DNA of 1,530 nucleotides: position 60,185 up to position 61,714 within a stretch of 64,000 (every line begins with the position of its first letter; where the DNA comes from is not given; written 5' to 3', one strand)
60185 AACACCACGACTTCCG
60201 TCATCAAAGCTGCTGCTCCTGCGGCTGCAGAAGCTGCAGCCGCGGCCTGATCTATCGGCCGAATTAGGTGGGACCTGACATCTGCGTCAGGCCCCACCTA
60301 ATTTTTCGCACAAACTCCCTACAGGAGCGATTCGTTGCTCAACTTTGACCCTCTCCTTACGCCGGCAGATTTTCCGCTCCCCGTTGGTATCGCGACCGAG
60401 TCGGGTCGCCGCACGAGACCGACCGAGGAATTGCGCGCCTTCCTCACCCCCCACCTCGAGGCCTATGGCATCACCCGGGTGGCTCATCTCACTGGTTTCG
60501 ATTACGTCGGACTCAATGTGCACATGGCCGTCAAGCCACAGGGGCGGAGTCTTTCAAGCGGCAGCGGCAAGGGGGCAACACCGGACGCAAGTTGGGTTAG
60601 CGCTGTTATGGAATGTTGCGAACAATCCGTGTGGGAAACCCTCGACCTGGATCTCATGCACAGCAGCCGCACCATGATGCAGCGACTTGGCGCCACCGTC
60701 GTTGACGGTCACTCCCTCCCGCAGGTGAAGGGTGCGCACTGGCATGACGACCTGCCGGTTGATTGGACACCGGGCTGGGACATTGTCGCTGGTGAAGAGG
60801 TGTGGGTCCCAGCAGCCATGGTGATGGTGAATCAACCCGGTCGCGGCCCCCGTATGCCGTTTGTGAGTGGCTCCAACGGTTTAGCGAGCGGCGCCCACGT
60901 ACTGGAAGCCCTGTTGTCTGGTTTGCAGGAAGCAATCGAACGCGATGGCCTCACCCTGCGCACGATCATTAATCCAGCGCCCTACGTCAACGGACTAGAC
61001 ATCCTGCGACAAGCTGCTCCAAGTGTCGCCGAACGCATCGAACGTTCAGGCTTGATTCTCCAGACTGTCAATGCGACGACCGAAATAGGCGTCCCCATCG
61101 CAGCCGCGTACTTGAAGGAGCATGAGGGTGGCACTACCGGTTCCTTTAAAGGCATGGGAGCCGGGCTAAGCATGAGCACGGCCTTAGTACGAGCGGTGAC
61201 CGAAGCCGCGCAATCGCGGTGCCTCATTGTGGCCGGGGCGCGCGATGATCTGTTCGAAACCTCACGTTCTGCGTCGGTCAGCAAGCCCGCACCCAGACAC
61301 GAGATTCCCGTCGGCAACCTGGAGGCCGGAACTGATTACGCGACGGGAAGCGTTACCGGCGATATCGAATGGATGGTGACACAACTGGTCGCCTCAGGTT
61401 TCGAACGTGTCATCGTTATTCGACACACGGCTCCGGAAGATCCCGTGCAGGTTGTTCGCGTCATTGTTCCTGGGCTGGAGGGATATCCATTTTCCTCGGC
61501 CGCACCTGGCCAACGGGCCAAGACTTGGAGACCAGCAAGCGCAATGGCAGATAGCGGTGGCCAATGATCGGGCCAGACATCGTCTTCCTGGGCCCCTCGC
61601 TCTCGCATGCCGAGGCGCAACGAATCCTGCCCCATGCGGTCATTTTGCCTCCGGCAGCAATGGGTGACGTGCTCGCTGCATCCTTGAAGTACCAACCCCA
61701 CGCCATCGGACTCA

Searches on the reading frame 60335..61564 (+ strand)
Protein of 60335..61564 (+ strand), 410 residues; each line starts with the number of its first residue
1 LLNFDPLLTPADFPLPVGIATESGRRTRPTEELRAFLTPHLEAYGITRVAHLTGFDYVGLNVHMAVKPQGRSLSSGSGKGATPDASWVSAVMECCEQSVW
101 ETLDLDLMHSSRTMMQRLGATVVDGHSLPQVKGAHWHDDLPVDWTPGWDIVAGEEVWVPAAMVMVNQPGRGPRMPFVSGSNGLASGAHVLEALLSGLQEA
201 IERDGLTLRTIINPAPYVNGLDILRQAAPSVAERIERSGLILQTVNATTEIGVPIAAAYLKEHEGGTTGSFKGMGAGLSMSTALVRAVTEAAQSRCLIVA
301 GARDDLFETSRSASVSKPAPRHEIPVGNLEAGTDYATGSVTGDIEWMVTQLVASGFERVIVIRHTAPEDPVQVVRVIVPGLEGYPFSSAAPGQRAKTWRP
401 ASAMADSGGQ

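Call 7: search_protein_families(library=pfam, proteins=[window:60335-61564:+], max_evalue=0.01)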
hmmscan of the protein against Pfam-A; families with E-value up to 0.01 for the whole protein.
window:60335-61564:+ (410 aa): 1 family
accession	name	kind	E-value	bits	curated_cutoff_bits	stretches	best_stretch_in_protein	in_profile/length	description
PF02624.21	YcaO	-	3.2e-58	198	25.7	1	77-382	1-325/325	YcaO cyclodehydratase, ATP-ad Mg2+-binding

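Call 8: search_protein_families(library=ncbifam, proteins=[window:60335-61564:+], max_evalue=0.01)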
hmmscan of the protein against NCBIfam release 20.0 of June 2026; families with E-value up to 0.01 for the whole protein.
window:60335-61564:+ (410 aa): 4 families
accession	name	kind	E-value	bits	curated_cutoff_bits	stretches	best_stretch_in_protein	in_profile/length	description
TIGR03266.1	methan_mark_1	equivalog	6.4e-45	153.7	365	1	27-390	5-371/376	YcaO-related McrA-glycine thioamidation protein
TIGR00702.1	TIGR00702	domain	8.4e-42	143.6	75.65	1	29-388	3-371/377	YcaO-type kinase domain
TIGR03604.1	TOMM_cyclo_SagD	subfamily_domain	2.2e-31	109.1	219.25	1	130-395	57-352/377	thiazole/oxazole-forming peptide maturase, SagD family component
NF040716.1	YcaO_for_S12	equivalog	0.0011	17.5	700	1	180-297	177-294/571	30S ribosomal protein S12 methylthiotransferase accessory factor YcaO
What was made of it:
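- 60335..61567 (+): YcaO (410 aa, TTG start, AGGAG 7 nt upstream). The best NCBIfam hit is the McrA-glycine-thioamidation YcaO (153.7 bits), against 109 bits for the TOMM cyclodehydratase (calls 7, 8).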

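Call 9: find_encoding_contigs(protein=window:60335-61564:+, flank=10000, max_places=6)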
Protein window:60335-61564:+ (410 aa): 2 contigs read that carry it; 1 place shown.
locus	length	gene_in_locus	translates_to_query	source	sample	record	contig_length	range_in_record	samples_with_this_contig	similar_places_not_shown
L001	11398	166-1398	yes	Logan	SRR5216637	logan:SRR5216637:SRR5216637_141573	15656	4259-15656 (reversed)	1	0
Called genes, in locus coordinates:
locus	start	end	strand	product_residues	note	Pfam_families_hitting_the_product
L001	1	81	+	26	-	?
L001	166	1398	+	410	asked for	PF02624:YcaO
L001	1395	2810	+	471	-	PF07812:TfuA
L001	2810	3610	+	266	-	-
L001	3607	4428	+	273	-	PF00685:Sulfotransfer_1, PF13469:Sulfotransfer_3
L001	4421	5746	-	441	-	PF01546:Peptidase_M20, PF07687:M20_dimer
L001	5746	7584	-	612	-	-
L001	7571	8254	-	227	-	PF00072:Response_reg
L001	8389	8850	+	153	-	-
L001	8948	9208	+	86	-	PF05154:TM2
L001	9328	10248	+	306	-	PF00248:Aldo_ket_red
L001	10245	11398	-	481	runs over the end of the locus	PF07690:MFS_1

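Call 13: search_protein_families(library=pfam, proteins=[L001:2810-3607:+, L001:3607-4425:+, L001:4424-5746:-, L001:5749-7584:-, L001:7574-8254:-], max_evalue=1)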
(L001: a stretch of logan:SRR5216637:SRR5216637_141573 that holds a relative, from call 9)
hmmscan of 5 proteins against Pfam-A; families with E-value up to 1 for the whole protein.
L001:2810-3607:+ (266 aa): 0 families

L001:3607-4425:+ (273 aa): 2 families
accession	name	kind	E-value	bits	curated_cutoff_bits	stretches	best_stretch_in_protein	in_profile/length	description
PF00685.33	Sulfotransfer_1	-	6e-26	91.8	22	1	8-261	4-246/255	Sulfotransferase domain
PF13469.12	Sulfotransfer_3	-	1.8e-08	35.3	27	1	105-201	123-214/216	Sulfotransferase family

L001:4424-5746:- (441 aa): 3 families
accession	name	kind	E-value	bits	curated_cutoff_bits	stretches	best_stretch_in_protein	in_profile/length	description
PF01546.33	Peptidase_M20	-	2.7e-29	103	24.6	1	71-432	1-204/206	Peptidase family M20/M25/M40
PF07687.19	M20_dimer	-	8.2e-13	48.7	21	1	187-331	2-104/107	Peptidase dimerisation domain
PF04389.22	Peptidase_M28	-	6e-05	23.3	21.3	1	56-147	2-71/193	Peptidase family M28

L001:5749-7584:- (612 aa): 1 family
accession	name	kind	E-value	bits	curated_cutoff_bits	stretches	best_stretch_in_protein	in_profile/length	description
PF02518.31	HATPase_c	-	0.00079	20.3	26.4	1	508-558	6-52/111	Histidine kinase-, DNA gyrase B-, and HSP90-like ATPase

L001:7574-8254:- (227 aa): 2 families
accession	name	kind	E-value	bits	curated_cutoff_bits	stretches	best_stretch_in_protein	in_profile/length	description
PF00072.30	Response_reg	-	1.5e-12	48.1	30.2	1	24-110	1-86/111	Response regulator receiver domain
PF20161.5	VpsR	-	0.0094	16.1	23.7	1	24-96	13-83/121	VpsR domain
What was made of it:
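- On PAPS-dependent cytosolic-type sulfotransferases (PF00685): PF00685 6e-26 (call 13).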

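Call 41: search_protein_families(library=ncbifam, proteins=[L001:3607-4425:+, L001:4424-5746:-, L001:5749-7584:-], max_evalue=0.001)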
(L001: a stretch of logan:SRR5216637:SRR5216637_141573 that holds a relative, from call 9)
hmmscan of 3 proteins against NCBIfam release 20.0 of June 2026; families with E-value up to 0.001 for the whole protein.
L001:3607-4425:+ (273 aa): 0 families

L001:4424-5746:- (441 aa): 49 families (the best 25 are shown)
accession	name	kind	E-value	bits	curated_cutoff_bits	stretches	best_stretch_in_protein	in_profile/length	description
NF005913.0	PRK07906.1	subfamily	8.9e-81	271.8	382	1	3-426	16-433/442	hypothetical protein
NF006596.0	PRK09133.1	subfamily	7.4e-59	199.5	349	1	23-437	56-472/474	hypothetical protein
TIGR01910.1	DapE-ArgE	subfamily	1e-43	150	217.6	1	5-422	1-368/373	ArgE/DapE family deacylase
NF006399.0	PRK08651.1-2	equivalog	6e-40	137.5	381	1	6-432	8-401/405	succinyl-diaminopimelate desuccinylase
TIGR01880.1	Ac-peptdase-euk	subfamily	2.2e-35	122.1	338.6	1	40-398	45-367/401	N-acyl-aliphatic-L-amino acid amidohydrolase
NF010589.0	PRK13983.1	equivalog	1.8e-34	119.4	333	2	3-226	15-240/409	M20 family metallo-hydrolase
NF009557.0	PRK13009.1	equivalog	2.3e-34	119.2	284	2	4-226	5-216/377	succinyl-diaminopimelate desuccinylase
NF006365.0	PRK08588.1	subfamily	1.1e-32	113.8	289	1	6-436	11-381/383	succinyl-diaminopimelate desuccinylase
NF006112.0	PRK08262.1-3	equivalog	8.1e-32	110.5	510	1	61-430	112-484/492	M20 family peptidase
NF006400.0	PRK08651.1-3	equivalog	1.3e-29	103.3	374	2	53-232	72-239/410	succinyl-diaminopimelate desuccinylase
NF006113.0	PRK08262.1-4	equivalog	1.6e-27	96.4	503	1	52-429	111-499/510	M20 family peptidase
NF006111.0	PRK08262.1-1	equivalog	2.1e-27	95.9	825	1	54-429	105-485/493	M20 family peptidase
TIGR01892.1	AcOrn-deacetyl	equivalog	4.3e-27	95.1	297.7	2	22-235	13-213/365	acetylornithine deacetylase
NF005710.0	PRK07522.1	subfamily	1.2e-26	93.8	412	1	23-233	22-224/391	acetylornithine deacetylase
TIGR01246.1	dapE_proteo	equivalog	1.5e-26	93.3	361.8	1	61-227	53-213/370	succinyl-diaminopimelate desuccinylase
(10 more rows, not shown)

L001:5749-7584:- (612 aa): 5 families
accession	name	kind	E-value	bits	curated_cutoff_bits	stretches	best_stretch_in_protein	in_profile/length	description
NF047786.1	his_kin_MadS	equivalog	1.3e-08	34.4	500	1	372-559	199-384/434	MadS family sensor histidine kinase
NF008649.0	PRK11644.1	equivalog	4e-06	25.9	408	1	496-577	400-476/499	signal transduction histidine-protein kinase/phosphatase UhpB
NF008184.0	PRK10935.1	equivalog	1.9e-05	23.5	553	1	461-574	426-534/565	nitrate/nitrite two-component system sensor histidine kinase NarQ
NF007896.0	PRK10600.1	equivalog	3.4e-05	22.7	578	1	465-573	457-559/598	nitrate/nitrite two-component system sensor histidine kinase NarX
NF052443.1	SensHisKinMctS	equivalog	5e-05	21.8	700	1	379-557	229-404/457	two-component system sensor histidine kinase MctS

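Call 61: search_solved_structures(query=window:60335-61564:+, max_evalue=0.001)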
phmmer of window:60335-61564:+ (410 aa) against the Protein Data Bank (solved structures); distinct sequences matched with E-value up to 0.001: 5.
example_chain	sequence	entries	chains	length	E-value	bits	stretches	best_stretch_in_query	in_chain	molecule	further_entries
6pe3_A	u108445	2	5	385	2.8e-16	62.5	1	126-387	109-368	Uncharacterized protein MJ1094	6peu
4v1t_A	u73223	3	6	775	2.1e-12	49.8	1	141-383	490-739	LYND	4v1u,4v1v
4bs9_A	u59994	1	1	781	4.1e-11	45.5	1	142-383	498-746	TRUD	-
6ci7_A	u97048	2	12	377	7.7e-11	44.6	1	135-393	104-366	YcaO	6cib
7u58_A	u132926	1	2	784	2e-07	33.4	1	141-384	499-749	MusD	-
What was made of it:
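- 60335..61567 (+): The closest solved structure is MJ1094 at 2.8e-16, ahead of LynD at 2e-12 (call 61).
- On Azoline-forming TOMM/cyanobactin-type YcaO systems: The YcaO scores lower against TOMM_cyclo_SagD (109 bits, cut-off 219) than against the thioamide-type model (calls 8, 61).
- The YcaO scores best against McrA-thioglycine YcaOs (calls 8, 61). The YcaO also matches the TOMM cyclodehydratase model at 2.2e-31, and LynD/TruD at about 1e-11 to 1e-12 (calls 8, 61). The YcaO scores higher against thioamide-forming YcaOs (calls 8, 61).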

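Call 63: search_solved_structures(query=L001:3607-4425:+, max_evalue=0.001)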
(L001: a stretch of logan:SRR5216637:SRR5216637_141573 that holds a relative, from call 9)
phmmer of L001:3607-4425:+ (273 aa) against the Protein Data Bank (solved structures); distinct sequences matched with E-value up to 0.001: 35.
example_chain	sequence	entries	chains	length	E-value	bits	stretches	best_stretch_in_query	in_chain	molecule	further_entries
3mg9_A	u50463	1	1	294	4.3e-12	49.4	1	7-228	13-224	TEG12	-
3mgb_A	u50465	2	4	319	5.9e-12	49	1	7-228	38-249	TEG12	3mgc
3nib_A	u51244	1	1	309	2e-11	47.2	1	7-218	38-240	Teg14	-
1cjm_A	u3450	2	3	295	2.1e-10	43.9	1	106-249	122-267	PROTEIN (ARYL SULFOTRANSFERASE) | Monoamine-sulfating phenol sulfotransferase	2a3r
1q44_A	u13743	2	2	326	7.7e-09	38.8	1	158-257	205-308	Steroid Sulfotransferase | Flavonol sulfotransferase-like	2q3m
3u3r_A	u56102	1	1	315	8.7e-09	38.6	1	107-249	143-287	Sulfotransferase 1A1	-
22ga_A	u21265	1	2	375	1.1e-08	38.2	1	124-258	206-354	Sulfotransferase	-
1z29_A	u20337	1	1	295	1.3e-08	38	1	107-249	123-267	Phenol-sulfating phenol sulfotransferase 2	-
1z28_A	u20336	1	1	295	1.3e-08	38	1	107-249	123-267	Phenol-sulfating phenol sulfotransferase 1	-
4gra_A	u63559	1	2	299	1.9e-08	37.5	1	107-249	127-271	Sulfotransferase 1A1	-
1ls6_A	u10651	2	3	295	2.3e-08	37.2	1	107-249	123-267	aryl sulfotransferase | Sulfotransferase 1A1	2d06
3u3j_A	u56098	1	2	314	2.9e-08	36.9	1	107-249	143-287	Sulfotransferase 1A1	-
3u3k_A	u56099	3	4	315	2.9e-08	36.8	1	107-249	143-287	Sulfotransferase 1A1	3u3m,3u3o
3qvu_A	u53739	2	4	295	4.5e-08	36.2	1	10-249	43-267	Sulfotransferase 1A1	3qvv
4eec_A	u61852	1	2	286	5.5e-08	35.9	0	107-218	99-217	StaL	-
1x8j_A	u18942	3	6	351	3.9e-06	29.9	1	107-257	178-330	retinol dehydratase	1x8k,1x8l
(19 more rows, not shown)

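Call 82: search_solved_structures(query=L001:3607-4425:+, max_evalue=1e-10, show_alignments=1)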
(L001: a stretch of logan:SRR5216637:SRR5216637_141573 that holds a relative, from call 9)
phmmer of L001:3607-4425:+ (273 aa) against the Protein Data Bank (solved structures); distinct sequences matched with E-value up to 1e-10: 3.
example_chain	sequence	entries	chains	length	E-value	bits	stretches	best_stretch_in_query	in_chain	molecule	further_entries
3mg9_A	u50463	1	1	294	4.3e-12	49.4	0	7-228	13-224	TEG12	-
3mgb_A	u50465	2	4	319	5.9e-12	49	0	7-228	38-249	TEG12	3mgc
3nib_A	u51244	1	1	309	2e-11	47.2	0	7-218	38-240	Teg14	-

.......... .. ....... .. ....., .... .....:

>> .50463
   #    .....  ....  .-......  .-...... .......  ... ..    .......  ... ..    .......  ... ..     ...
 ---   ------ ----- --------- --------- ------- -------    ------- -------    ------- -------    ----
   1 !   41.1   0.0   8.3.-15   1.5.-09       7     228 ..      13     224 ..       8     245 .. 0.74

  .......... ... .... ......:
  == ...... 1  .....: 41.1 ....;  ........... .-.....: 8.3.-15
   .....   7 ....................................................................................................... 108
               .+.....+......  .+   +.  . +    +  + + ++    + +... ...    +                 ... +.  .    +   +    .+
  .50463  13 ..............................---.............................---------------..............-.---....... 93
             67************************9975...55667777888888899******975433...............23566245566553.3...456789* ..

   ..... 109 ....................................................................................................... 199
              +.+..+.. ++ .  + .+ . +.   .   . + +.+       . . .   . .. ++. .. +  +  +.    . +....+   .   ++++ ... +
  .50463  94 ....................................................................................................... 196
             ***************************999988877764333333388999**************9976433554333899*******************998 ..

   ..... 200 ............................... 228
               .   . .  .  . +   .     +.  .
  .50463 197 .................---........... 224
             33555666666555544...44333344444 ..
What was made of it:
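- On PAPS-dependent cytosolic-type sulfotransferases (PF00685): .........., KTH and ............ align with the Teg12 motifs (call 82).
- Closest known: Glycopeptide-antibiotic sulfotransferases Teg12, Teg14 and StaL. Same: They are the closest solved relatives, with the PAPS-binding and catalytic motifs aligned (calls 63, 82).
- Sulfotransferase: the PSB loop, the KTH His and the 3'-PB motif align with Teg12 (call 82). The sulfotransferase is closer to Teg12/StaL, which leave the sulfate in place (calls 63, 82).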
